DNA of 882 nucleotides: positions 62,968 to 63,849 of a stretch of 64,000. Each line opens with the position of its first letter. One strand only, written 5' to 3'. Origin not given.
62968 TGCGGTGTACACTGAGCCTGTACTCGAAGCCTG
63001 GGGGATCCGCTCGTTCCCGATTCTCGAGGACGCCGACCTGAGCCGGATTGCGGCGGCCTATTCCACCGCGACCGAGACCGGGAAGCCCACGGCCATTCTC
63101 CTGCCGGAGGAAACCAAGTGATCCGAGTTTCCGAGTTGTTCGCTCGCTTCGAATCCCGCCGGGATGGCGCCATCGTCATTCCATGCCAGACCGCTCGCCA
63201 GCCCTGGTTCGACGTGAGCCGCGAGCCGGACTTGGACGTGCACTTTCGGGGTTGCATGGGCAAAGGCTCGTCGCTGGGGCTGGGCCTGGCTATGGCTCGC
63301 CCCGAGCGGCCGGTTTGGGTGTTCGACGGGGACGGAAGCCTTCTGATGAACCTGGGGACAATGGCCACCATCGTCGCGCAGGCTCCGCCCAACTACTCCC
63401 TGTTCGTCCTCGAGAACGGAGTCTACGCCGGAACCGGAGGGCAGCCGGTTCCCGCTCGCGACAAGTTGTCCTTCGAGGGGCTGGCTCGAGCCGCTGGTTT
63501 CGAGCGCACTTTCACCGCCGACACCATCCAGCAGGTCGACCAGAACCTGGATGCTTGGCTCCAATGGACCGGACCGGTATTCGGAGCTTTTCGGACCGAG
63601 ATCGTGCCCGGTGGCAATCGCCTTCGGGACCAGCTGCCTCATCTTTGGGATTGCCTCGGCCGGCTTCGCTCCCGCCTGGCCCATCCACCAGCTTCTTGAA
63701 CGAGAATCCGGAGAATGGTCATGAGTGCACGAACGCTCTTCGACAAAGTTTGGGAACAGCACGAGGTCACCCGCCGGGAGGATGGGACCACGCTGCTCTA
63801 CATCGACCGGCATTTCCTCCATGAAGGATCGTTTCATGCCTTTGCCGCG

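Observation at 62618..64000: Split ComD/ComE-like TPP decarboxylase immediately upstream of a LeuC-like dehydratase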

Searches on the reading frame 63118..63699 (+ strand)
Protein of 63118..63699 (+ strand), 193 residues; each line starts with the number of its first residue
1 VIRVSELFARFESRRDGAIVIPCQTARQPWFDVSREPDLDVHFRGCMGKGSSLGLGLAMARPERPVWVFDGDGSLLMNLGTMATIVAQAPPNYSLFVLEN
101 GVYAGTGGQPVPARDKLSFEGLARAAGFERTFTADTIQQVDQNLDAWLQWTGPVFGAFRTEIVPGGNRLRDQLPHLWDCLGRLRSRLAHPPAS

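Call 3: search_protein_families(library=pfam, proteins=[window:63118-63696:+], max_evalue=0.01)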
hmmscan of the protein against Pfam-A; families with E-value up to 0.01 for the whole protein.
window:63118-63696:+ (193 aa): 1 family
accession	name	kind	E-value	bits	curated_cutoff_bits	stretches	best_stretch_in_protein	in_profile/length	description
PF02775.26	TPP_enzyme_C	-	1.2e-16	61.3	21.9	1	43-155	26-148/151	Thiamine pyrophosphate enzyme, C-terminal TPP binding domain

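Call 4: search_protein_families(library=ncbifam, proteins=[window:63118-63696:+], max_evalue=0.01)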
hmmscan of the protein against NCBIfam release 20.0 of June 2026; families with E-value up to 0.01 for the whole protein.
window:63118-63696:+ (193 aa): 28 families (the best 25 are shown)
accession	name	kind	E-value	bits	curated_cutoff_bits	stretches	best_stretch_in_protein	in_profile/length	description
TIGR03846.1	sulfopy_beta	equivalog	9.8e-29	100.5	221.5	1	42-147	39-143/182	sulfopyruvate decarboxylase subunit beta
TIGR03297.1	Ppyr-DeCO2ase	equivalog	1.3e-28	100.1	312.5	1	40-155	215-329/360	phosphonopyruvate decarboxylase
NF004813.0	PRK06163.1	equivalog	1.7e-26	93.2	240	1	41-162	53-174/202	hypothetical protein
NF005470.0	PRK07064.1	equivalog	3.7e-07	29.5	495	1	36-103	397-464/552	thiamine pyrophosphate-binding protein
NF006016.1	PRK08155.1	equivalog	4e-07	28.8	870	1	45-88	409-452/554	acetolactate synthase large subunit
TIGR04377.1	myo_inos_iolD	equivalog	3.3e-06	26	715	1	45-104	440-498/616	3D-(3,5/4)-trihydroxycyclohexane-1,2-dione acylhydrolase (decyclizing)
NF004710.0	PRK06048.1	equivalog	1.4e-05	23.8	976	1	45-102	414-470/561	acetolactate synthase large subunit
NF006524.0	PRK08978.1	equivalog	2.6e-05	22.7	738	1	45-89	401-445/548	acetolactate synthase 2 catalytic subunit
NF005760.0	PRK07586.1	equivalog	0.00013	21.1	363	1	45-86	385-426/514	acetolactate synthase large subunit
NF005039.0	PRK06456.1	equivalog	0.00018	20.1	868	1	44-93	420-469/572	acetolactate synthase large subunit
NF006052.0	PRK08199.1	subfamily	0.00019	19.9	539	1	45-103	415-472/559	thiamine pyrophosphate protein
NF006319.0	PRK08527.1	equivalog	0.00026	19.6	905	1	44-93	414-463/565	acetolactate synthase large subunit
TIGR03336.1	IOR_alpha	equivalog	0.00056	18.3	650.9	1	45-136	403-503/595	indolepyruvate ferredoxin oxidoreductase subunit alpha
NF005860.0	PRK07789.1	equivalog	0.00058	18.3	881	1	45-91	450-496/615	acetolactate synthase large subunit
TIGR00118.1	acolac_lg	equivalog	0.00065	18.3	538.35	1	45-101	410-465/557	biosynthetic-type acetolactate synthase large subunit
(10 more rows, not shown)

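Call 5: find_encoding_contigs(protein=window:63118-63699:+, flank=10000, max_places=10)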
Protein window:63118-63699:+ (193 aa): 1 contig read that carries it; 1 place shown.
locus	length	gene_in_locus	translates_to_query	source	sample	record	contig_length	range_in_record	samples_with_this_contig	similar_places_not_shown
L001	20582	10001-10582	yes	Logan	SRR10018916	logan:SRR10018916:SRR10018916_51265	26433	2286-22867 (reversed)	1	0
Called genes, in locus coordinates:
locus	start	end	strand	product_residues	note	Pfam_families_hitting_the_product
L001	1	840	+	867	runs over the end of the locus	PF13205:Big_5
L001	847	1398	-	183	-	-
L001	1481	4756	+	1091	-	PF07494:Reg_prop (faint), PF08450:SGL (faint), PF24684:Vgb_lyase (faint), PF07495:Y_Y_Y, PF07228:SpoIIE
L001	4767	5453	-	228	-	PF00106:adh_short, PF08659:KR, PF13561:adh_short_C2, PF23441:SDR (weak)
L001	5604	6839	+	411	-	PF00067:p450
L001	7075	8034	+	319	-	-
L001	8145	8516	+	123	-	-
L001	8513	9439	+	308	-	-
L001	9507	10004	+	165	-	PF02776:TPP_enzyme_N (faint)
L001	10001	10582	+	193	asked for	PF02775:TPP_enzyme_C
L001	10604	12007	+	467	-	PF00330:Aconitase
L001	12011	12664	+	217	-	PF00694:Aconitase_C, PF27512:LeuD, PF27434:LeuD_C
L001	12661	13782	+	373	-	PF00180:Iso_dh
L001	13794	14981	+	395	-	PF00682:HMGL-like, PF22617:HCS_D2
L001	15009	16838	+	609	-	PF00682:HMGL-like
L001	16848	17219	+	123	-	PF00903:Glyoxalase, PF13468:Glyoxalase_3 (weak), PF13669:Glyoxalase_4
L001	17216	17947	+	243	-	PF01656:CbiA (weak), PF13500:AAA_26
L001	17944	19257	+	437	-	PF00202:Aminotran_3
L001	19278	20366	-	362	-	PF02615:Ldh_2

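Call 9: search_protein_families(library=ncbifam, proteins=[L001:10604-12004:+, L001:12011-12661:+, L001:12661-13779:+, L001:13794-14978:+, L001:15009-16835:+, L001:16848-17216:+, L001:17216-17944:+, L001:17944-19254:+, L001:19281-20366:-], max_evalue=0.00001)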
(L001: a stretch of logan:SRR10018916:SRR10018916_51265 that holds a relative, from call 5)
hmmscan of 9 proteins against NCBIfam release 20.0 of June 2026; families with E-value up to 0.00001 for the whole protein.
L001:10604-12004:+ (467 aa): 19 families
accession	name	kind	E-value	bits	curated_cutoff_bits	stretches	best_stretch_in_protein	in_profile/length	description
NF009116.0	PRK12466.1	subfamily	2.2e-213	709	531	1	1-465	2-467/472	3-isopropylmalate dehydratase large subunit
NF004016.0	PRK05478.1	subfamily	9e-209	693.8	510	1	2-465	2-465/468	3-isopropylmalate dehydratase large subunit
TIGR00170.1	leuC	equivalog_domain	9.5e-203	674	560.25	1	3-465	2-465/466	3-isopropylmalate dehydratase large subunit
NF001614.1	PRK00402.1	subfamily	1.4e-105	353.4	385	2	5-304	2-283/415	aconitase/3-isopropylmalate dehydratase large subunit family protein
TIGR01343.1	hacA_fam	subfamily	1.3e-97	327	385.7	2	28-304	25-280/412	homoaconitate hydratase family protein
TIGR02086.1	IPMI_arch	subfamily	9.3e-89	298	410.15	2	27-304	25-278/411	3-isopropylmalate dehydratase/homoaconitate hydratase family large subunit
NF040615.1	HacA_Meth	equivalog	1.3e-77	261.3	550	2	26-303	24-286/419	homoaconitase large subunit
TIGR02083.1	LEU2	equivalog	1.6e-73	248.1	610.65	2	47-304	48-283/419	3-isopropylmalate dehydratase large subunit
NF005558.0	PRK07229.1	equivalog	8.4e-68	229.5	612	1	5-465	4-414/647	aconitate hydratase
TIGR01342.1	acon_putative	hypoth_equivalog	1.8e-50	171.8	719.15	2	88-303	77-278/655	putative aconitate hydratase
TIGR01340.1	aconitase_mito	equivalog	1.3e-36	126.3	825.35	2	56-304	85-328/745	aconitate hydratase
TIGR00139.1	h_aconitase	equivalog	5.7e-36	124.1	529.9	2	105-249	97-243/709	homoaconitase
NF006690.0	PRK09238.1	equivalog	3.3e-29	101.4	782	1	341-461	692-812/852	bifunctional aconitate hydratase 2/2-methylisocitrate dehydratase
NF009520.0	PRK12881.1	subfamily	1.1e-28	99.5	905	1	104-461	172-560/893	aconitate hydratase AcnA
NF006757.0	PRK09277.1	subfamily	1.9e-28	98.6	686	1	104-461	174-559/888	aconitate hydratase AcnA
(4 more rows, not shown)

L001:12011-12661:+ (217 aa): 9 families
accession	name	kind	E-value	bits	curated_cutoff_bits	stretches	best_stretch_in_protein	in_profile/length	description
NF002458.0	PRK01641.1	subfamily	2.7e-72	242.6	167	1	3-209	2-200/202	3-isopropylmalate dehydratase small subunit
TIGR00171.1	leuD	equivalog_domain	2.2e-60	203.7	116.25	1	3-195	2-188/188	3-isopropylmalate dehydratase small subunit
TIGR02087.1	LEUD_arch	subfamily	6e-19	68.3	108.95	1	19-164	9-130/157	LeuD/DmdB family oxidoreductase small subunit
NF040604.2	HacB_Meth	equivalog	6.1e-16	58.7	230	1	18-156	12-125/159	homoaconitase small subunit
TIGR02084.1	leud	equivalog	2.6e-15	56.4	245.85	1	19-173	9-137/156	3-isopropylmalate dehydratase small subunit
NF040625.1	HacB2_Meth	equivalog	2.8e-14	52.9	230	1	19-174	14-140/161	homoaconitase small subunit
NF010629.0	PRK14023.1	equivalog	3e-10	40.2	229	1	19-128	10-102/166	homoaconitate hydratase small subunit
NF005558.0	PRK07229.1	equivalog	2.5e-06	26.4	612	1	59-129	524-578/647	aconitate hydratase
TIGR00139.1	h_aconitase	equivalog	3.9e-06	25.5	529.9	1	69-144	582-649/709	homoaconitase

L001:12661-13779:+ (373 aa): 16 families
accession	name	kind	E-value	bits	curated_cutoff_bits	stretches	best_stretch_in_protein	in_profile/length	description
TIGR02088.1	LEU3_arch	subfamily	8.7e-82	274.9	409.8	2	172-367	134-323/324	isopropylmalate/isohomocitrate dehydrogenases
NF040626.1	AksF2_Meth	equivalog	7.2e-76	255.6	540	2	172-372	134-331/333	homoisocitrate dehydrogenase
NF006529.0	PRK08997.1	equivalog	1.3e-67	228.1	510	1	24-370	6-334/335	isocitrate dehydrogenase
NF002898.0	PRK03437.1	equivalog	5.6e-64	216.6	393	1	24-369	7-343/347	3-isopropylmalate dehydrogenase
NF040619.1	AksF_Meth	equivalog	5.3e-60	203.3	500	2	173-364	151-340/343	homoisocitrate dehydrogenase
NF006673.0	PRK09222.1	equivalog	3e-59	201.3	509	2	173-346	141-309/482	NADP-dependent isocitrate dehydrogenase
TIGR00169.1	leuB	equivalog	8.1e-59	199.4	353.2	1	25-364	3-342/349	3-isopropylmalate dehydrogenase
TIGR00175.1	mito_nad_idh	equivalog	1.3e-58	198.8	432.4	2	175-370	140-333/334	isocitrate dehydrogenase (NAD(+))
TIGR02089.1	TTC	equivalog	3.4e-57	194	470.4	1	25-370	7-351/352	tartrate dehydrogenase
NF006048.0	PRK08194.1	equivalog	1.7e-53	182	501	1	24-372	6-350/352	tartrate dehydrogenase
TIGR02924.1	ICDH_alpha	equivalog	2e-48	165.7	561.35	1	24-346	3-305/473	isocitrate dehydrogenase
NF040855.1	iso_homocit_dh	equivalog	3e-47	161.6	680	2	173-371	130-319/345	isocitrate--homoisocitrate dehydrogenase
NF005036.0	PRK06451.1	equivalog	5.5e-37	127.5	484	2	237-346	268-377/412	NADP-dependent isocitrate dehydrogenase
TIGR00183.1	prok_nadp_idh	equivalog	6.2e-35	120.8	567.3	2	237-346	275-384/417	isocitrate dehydrogenase (NADP(+))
NF005425.0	PRK07006.1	equivalog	1.5e-32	112.9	490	2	237-346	275-384/416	NADP-dependent isocitrate dehydrogenase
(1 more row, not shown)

L001:13794-14978:+ (395 aa): 26 families (the best 25 are shown)
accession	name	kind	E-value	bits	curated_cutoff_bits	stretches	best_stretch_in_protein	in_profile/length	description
NF002085.0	PRK00915.1-2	subfamily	2e-111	373.2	517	1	22-378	9-365/504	2-isopropylmalate synthase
TIGR02090.1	LEU1_arch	subfamily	7.6e-108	360.8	484.75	1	28-378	2-352/363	isopropylmalate/citramalate/homocitrate synthases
TIGR02660.1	nifV_homocitr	equivalog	3.7e-103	345.6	462.9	1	27-382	2-357/365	homocitrate synthase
NF041069.1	IPMS_Sufob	equivalog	4.8e-90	302.5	600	1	29-378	3-354/371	isopropylmalate synthase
TIGR02146.1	LysS_fung_arch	equivalog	3e-85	286.5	413.55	1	29-371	1-343/344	homocitrate synthase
NF002086.0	PRK00915.1-3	equivalog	1.2e-81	274.8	532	1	25-379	5-371/516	2-isopropylmalate synthase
NF002088.0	PRK00915.1-5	equivalog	1.2e-76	258.3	697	1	28-383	5-371/514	2-isopropylmalate synthase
TIGR00973.1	leuA_bact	equivalog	8.3e-76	255.4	598.7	1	28-379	3-366/494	2-isopropylmalate synthase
NF002087.0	PRK00915.1-4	equivalog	1.1e-71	242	729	1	25-378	5-371/516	2-isopropylmalate synthase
NF002084.0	PRK00915.1-1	equivalog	1.5e-60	205.2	748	1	25-380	3-369/523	2-isopropylmalate synthase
TIGR00977.1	citramal_synth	equivalog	6.5e-50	169.9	450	1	27-373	2-365/526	citramalate synthase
NF042433.1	CitmalDyn_Leptosp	equivalog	2.5e-45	155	950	1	27-384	8-375/514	(R)-citramalate synthase CimA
NF042434.1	IPMS_Lepto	equivalog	4.7e-33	114.7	500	1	26-377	5-373/374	2-isopropylmalate synthase LeuA2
NF002991.1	PRK03739.1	subfamily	9.8e-21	74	455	1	201-387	225-426/550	2-isopropylmalate synthase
NF006049.0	PRK08195.1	subfamily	9.9e-20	70.8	229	1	144-286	125-268/344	4-hyroxy-2-oxovalerate/4-hydroxy-2-oxopentanoic acid aldolase,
TIGR03217.1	4OH_2_O_val_ald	equivalog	1.2e-16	60.9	286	1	161-281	137-258/334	4-hydroxy-2-oxovalerate aldolase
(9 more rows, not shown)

L001:15009-16835:+ (609 aa): 24 families
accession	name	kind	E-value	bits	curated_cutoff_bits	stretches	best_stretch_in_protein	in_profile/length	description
NF006049.0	PRK08195.1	subfamily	1.7e-65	221.3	229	1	5-349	6-340/344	4-hyroxy-2-oxovalerate/4-hydroxy-2-oxopentanoic acid aldolase,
TIGR03217.1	4OH_2_O_val_ald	equivalog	8.6e-58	196.1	286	1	8-336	4-324/334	4-hydroxy-2-oxovalerate aldolase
TIGR02660.1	nifV_homocitr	equivalog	8.5e-25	87.8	462.9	1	9-272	4-257/365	homocitrate synthase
NF002085.0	PRK00915.1-2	subfamily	1.2e-24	87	517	1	4-267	11-264/504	2-isopropylmalate synthase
TIGR00977.1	citramal_synth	equivalog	3.8e-24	84.9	450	1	146-260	145-258/526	citramalate synthase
TIGR02090.1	LEU1_arch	subfamily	8.6e-23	81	484.75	1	8-265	2-249/363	isopropylmalate/citramalate/homocitrate synthases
TIGR00973.1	leuA_bact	equivalog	2.6e-21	75.7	598.7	1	8-267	3-263/494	2-isopropylmalate synthase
NF041069.1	IPMS_Sufob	equivalog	1.3e-20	74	600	1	9-264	3-250/371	isopropylmalate synthase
TIGR02146.1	LysS_fung_arch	equivalog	3.2e-20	72.6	413.55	1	9-260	1-243/344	homocitrate synthase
NF002086.0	PRK00915.1-3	equivalog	4.3e-20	71.7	532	1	7-253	7-251/516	2-isopropylmalate synthase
NF002087.0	PRK00915.1-4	equivalog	5.9e-19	68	729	1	9-265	9-266/516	2-isopropylmalate synthase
NF042433.1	CitmalDyn_Leptosp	equivalog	4.8e-17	61.7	950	1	129-268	128-269/514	(R)-citramalate synthase CimA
NF006761.0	PRK09282.1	domain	1.1e-16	60.4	402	1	8-272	5-268/591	pyruvate carboxylase subunit B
NF002084.0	PRK00915.1-1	equivalog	1.2e-16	60.3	748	1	9-252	7-249/523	2-isopropylmalate synthase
NF010644.0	PRK14041.1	equivalog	2.4e-16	59.4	734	1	8-274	4-269/467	pyruvate carboxylase subunit B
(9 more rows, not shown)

L001:16848-17216:+ (123 aa): 6 families
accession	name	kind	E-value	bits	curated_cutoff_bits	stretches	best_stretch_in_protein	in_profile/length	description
NF050075.1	SMU1112c_YaeR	equivalog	5.6e-10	39.5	140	1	4-114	3-123/125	SMU1112c/YaeR family gloxylase I-like metalloprotein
NF000125.1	498180014_fosA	hypoth_equivalog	6.9e-08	32.7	250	1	5-121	6-123/129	Fos family putative thiol transferase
TIGR02295.1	HpaD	equivalog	6.2e-07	28.9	321.4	1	3-115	3-116/298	3,4-dihydroxyphenylacetate 2,3-dioxygenase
TIGR00068.2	glyox_I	equivalog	1.3e-06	28.4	120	0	58-118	83-141/143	lactoylglutathione lyase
TIGR03211.1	catechol_2_3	equivalog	2.1e-06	27.3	320.2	1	3-116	3-117/303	catechol 2,3-dioxygenase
TIGR03081.1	metmalonyl_epim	equivalog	4.6e-06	27.2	114.95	0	5-86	2-97/129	methylmalonyl-CoA epimerase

L001:17216-17944:+ (243 aa): 1 family
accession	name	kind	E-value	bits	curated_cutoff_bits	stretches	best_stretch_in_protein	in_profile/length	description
TIGR00347.1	bioD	equivalog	6.7e-18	65.4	83.3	1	6-169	1-163/166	dethiobiotin synthase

L001:17944-19254:+ (437 aa): 69 families (the best 25 are shown)
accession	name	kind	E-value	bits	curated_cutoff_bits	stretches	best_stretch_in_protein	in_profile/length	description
NF004718.0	PRK06062.1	subfamily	7.7e-125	417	472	1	4-435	17-450/454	hypothetical protein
NF005102.0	PRK06541.1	equivalog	4.1e-74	249.8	574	1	20-371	29-390/460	aspartate aminotransferase family protein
NF004767.0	PRK06105.1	subfamily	1.1e-73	248.4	517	1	19-435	24-451/460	aminotransferase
NF005812.0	PRK07678.1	subfamily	6.4e-69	232.7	488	1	20-432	24-448/451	aminotransferase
NF005682.0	PRK07480.1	subfamily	9.8e-69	232.2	510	1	4-427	11-445/459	aminotransferase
NF004426.0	PRK05769.1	equivalog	1.4e-68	231.7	552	1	8-433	19-439/441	acetyl ornithine aminotransferase family protein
NF005447.0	PRK07036.1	equivalog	6.1e-68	229.6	618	1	11-427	18-448/468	aminotransferase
NF005993.0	PRK08117.1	subfamily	1.3e-67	228.3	574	1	25-434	25-430/433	aspartate aminotransferase family protein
NF005684.0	PRK07482.1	subfamily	1.5e-66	224.8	687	1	20-428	27-449/464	hypothetical protein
NF005683.0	PRK07481.1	subfamily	3.1e-65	220.9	575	1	15-435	18-451/453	hypothetical protein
NF005685.0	PRK07483.1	equivalog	4.9e-65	220.1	485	1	23-371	10-370/444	aspartate aminotransferase family protein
NF052567.1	OmAmTferAptACaul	equivalog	2.7e-64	217.5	500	1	19-432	12-429/431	omega-aminotransferase AptA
NF005375.0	PRK06917.1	equivalog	3.3e-64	217.3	535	1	29-377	18-378/448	aspartate aminotransferase family protein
NF002874.0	PRK03244.1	equivalog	6.4e-64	216.2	457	1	26-433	26-394/399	acetylornithine transaminase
NF006228.0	PRK08360.1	equivalog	3.2e-62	210.6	608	1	17-435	15-428/443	aspartate aminotransferase family protein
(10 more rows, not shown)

L001:19281-20366:- (362 aa): 5 families
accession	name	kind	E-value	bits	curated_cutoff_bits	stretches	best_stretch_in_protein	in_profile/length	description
NF040650.1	sulfolac_dhydr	equivalog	1.2e-70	238.4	500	1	7-355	6-334/339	L-sulfolactate dehydrogenase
NF007504.0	PRK10098.1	equivalog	1.7e-45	155.3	336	1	4-356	7-346/360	malate/lactate/ureidoglycolate dehydrogenase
NF011599.0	PRK15025.1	equivalog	2.1e-45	155.4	356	1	6-347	5-331/349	ureidoglycolate dehydrogenase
TIGR03175.1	AllD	equivalog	5.2e-43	147.5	496.2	1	7-347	6-331/349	ureidoglycolate dehydrogenase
NF009750.0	PRK13260.1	equivalog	2.8e-31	108.9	316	1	7-347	6-329/332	3-dehydro-L-gulonate 2-dehydrogenase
